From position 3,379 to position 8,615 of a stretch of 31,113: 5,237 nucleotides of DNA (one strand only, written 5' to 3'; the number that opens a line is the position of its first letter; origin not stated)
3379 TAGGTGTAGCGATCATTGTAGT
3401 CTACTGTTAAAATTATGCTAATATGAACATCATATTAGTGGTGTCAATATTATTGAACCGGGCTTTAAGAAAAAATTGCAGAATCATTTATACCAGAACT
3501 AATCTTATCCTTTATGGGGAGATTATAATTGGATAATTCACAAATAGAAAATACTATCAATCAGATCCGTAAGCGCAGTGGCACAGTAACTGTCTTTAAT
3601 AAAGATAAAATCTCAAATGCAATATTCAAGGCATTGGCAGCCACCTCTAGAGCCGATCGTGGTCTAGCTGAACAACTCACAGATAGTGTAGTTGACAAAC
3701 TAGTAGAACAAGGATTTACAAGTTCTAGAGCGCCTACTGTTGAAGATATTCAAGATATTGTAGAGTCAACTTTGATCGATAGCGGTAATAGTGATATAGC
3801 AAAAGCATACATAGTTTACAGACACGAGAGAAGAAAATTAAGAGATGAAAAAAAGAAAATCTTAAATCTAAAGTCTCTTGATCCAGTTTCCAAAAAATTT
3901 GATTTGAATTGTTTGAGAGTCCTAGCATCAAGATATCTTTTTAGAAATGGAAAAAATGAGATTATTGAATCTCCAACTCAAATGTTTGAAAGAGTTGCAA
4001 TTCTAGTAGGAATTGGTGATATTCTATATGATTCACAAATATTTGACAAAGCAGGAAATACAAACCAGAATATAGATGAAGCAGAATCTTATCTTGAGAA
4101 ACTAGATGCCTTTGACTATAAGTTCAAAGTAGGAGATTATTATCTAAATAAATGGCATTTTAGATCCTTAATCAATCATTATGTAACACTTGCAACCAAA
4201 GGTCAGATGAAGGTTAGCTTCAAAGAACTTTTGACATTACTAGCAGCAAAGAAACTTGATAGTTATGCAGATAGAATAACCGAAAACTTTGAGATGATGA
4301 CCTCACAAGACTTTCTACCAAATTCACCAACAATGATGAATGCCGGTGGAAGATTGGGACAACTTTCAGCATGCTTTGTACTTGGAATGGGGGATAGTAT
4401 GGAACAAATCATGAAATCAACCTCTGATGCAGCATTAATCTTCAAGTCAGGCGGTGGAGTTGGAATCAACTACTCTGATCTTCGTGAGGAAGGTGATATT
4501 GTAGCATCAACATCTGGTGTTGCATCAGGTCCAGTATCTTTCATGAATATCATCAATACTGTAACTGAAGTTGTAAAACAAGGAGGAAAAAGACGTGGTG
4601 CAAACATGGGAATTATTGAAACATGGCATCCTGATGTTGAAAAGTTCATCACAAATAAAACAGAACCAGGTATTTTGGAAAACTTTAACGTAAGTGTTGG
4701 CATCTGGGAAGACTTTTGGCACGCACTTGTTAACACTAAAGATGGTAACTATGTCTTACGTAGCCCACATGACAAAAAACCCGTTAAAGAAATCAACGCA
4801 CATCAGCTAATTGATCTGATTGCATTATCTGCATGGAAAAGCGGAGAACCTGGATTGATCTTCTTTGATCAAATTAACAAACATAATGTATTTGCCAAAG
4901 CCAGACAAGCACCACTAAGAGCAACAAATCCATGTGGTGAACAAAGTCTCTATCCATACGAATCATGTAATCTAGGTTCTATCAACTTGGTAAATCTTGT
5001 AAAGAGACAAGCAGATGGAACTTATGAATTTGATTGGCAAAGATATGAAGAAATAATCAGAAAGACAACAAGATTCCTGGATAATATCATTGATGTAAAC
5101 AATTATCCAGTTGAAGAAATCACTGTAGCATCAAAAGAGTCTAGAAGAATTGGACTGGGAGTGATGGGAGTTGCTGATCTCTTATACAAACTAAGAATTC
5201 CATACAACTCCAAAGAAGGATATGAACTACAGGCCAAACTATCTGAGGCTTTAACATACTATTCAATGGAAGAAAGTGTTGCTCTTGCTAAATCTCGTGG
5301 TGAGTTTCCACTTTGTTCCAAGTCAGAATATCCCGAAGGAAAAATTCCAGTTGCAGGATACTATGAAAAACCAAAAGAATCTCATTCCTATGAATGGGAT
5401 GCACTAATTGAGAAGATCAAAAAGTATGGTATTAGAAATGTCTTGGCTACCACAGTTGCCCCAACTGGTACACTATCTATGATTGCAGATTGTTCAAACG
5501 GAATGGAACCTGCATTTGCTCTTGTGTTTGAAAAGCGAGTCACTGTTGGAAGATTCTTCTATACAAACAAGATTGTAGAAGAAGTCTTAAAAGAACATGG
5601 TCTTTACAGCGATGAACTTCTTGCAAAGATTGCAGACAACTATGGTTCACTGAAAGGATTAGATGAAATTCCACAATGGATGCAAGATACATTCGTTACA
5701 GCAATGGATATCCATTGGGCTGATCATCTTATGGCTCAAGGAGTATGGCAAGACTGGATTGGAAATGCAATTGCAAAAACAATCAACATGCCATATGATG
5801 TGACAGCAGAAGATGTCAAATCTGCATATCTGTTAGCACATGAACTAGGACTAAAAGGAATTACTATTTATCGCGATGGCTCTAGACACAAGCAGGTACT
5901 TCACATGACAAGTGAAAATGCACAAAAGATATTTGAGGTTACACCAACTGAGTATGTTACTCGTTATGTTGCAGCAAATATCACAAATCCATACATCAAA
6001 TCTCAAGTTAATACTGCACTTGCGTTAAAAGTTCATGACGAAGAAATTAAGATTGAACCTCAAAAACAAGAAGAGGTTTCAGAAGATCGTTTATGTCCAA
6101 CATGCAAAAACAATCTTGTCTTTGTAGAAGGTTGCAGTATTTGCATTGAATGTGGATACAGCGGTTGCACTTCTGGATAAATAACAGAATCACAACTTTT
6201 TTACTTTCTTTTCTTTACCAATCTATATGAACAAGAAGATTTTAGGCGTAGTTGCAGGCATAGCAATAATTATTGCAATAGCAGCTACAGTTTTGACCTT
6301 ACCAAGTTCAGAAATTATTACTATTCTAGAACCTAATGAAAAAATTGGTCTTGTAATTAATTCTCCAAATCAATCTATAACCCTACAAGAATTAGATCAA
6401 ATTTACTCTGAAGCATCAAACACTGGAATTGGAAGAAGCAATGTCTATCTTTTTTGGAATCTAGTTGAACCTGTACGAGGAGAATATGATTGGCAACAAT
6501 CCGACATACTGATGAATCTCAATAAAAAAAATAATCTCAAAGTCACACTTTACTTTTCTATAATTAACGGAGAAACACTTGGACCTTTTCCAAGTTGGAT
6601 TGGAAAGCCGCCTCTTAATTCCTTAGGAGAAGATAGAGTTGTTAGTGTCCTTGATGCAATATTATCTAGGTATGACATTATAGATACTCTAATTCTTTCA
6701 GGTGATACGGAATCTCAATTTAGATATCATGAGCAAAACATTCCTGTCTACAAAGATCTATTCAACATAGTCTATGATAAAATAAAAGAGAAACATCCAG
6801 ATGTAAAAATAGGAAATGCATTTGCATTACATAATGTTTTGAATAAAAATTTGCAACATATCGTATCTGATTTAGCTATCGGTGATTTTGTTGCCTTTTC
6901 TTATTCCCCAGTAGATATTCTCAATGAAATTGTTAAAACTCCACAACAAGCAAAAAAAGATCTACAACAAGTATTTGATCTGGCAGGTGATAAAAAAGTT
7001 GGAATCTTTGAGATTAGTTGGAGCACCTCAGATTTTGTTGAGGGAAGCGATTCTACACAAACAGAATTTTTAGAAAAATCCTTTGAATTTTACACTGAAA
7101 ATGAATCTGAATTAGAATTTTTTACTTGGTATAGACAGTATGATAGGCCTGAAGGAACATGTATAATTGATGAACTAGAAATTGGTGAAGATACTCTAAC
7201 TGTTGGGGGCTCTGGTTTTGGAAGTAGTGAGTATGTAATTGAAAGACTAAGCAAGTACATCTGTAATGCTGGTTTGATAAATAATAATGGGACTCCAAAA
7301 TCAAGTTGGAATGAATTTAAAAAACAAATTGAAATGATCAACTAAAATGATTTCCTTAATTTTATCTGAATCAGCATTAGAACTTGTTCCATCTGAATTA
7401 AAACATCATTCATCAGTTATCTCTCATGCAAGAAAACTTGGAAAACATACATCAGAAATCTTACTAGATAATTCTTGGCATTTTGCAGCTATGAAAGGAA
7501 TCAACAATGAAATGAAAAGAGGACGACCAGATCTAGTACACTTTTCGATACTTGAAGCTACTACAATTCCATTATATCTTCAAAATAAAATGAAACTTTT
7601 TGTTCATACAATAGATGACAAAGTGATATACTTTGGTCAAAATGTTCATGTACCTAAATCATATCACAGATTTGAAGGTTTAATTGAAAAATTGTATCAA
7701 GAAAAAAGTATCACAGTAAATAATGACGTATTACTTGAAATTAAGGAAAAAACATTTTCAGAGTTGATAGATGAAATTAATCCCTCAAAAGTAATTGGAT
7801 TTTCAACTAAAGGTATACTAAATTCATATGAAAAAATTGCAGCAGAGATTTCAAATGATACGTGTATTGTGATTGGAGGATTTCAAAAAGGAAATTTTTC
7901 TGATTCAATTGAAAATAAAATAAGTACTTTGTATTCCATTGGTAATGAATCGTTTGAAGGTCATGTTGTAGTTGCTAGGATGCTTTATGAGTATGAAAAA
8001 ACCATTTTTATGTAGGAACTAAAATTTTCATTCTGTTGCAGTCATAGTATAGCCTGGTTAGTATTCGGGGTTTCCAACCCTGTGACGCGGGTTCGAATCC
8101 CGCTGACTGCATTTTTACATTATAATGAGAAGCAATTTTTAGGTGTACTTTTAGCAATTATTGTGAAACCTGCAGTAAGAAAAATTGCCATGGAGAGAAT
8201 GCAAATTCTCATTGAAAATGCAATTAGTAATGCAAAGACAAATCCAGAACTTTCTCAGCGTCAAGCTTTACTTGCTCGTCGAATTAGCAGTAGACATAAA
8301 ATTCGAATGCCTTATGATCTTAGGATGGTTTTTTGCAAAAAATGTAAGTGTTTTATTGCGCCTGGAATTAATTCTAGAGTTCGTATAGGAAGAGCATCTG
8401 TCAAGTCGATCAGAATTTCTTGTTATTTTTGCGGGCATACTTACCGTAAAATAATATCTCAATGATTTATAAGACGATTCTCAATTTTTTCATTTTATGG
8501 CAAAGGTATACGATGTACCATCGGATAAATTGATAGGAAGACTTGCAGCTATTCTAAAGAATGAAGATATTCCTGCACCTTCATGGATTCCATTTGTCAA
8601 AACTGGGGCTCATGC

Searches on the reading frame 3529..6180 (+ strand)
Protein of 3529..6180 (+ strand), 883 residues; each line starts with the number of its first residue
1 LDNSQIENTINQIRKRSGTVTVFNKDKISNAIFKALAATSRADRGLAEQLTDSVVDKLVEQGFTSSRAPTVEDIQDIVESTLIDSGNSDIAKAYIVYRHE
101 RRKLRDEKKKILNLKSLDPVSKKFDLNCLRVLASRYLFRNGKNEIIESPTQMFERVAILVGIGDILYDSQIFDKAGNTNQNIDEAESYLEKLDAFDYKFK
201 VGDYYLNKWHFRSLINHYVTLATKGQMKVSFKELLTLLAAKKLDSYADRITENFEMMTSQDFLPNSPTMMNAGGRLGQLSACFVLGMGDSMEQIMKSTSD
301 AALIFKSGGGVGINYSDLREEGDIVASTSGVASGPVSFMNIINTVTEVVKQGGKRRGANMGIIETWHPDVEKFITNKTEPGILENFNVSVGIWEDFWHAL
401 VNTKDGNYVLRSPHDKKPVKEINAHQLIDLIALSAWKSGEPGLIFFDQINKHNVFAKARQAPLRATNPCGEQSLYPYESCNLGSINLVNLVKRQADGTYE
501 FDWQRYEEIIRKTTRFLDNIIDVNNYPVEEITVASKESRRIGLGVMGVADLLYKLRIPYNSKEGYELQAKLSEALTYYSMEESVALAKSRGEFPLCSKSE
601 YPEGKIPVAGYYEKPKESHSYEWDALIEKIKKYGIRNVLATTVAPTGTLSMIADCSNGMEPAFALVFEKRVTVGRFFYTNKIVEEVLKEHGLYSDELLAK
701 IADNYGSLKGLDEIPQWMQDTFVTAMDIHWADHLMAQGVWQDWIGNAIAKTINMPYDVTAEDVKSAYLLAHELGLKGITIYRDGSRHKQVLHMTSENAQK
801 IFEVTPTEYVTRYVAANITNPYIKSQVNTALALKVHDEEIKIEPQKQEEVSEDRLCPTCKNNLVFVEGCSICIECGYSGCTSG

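Call 30: search_protein_families(library=pfam, proteins=[window:3529-6180:+], max_evalue=0.00001)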
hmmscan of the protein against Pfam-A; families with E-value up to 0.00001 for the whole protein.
window:3529-6180:+ (883 aa): 3 families
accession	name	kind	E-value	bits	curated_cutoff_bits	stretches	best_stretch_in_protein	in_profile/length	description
PF02867.20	Ribonuc_red_lgC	-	8.1e-147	490.4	23.9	1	280-781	1-523/523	Ribonucleotide reductase, barrel domain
PF03477.21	ATP-cone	-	1.7e-22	80.2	25.8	1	12-102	2-87/88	ATP cone domain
PF00317.26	Ribonuc_red_lgN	-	4.9e-18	65.4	28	1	123-276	2-76/77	Ribonucleotide reductase, all-alpha domain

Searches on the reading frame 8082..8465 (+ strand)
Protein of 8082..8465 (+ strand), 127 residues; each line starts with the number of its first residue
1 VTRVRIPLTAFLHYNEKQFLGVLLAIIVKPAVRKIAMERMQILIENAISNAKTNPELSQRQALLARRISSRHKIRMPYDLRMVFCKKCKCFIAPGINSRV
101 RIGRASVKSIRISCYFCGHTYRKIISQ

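Call 30: search_protein_families(library=pfam, proteins=[window:8082-8465:+], max_evalue=0.00001)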
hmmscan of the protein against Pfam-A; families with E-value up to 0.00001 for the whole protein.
window:8082-8465:+ (127 aa): 1 family
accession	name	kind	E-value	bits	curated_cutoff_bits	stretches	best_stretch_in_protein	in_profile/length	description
PF04032.22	Rpr2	-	1.8e-14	54.2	29.3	1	39-118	1-90/90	RNAse P Rpr2/Rpp21/SNM1 subunit domain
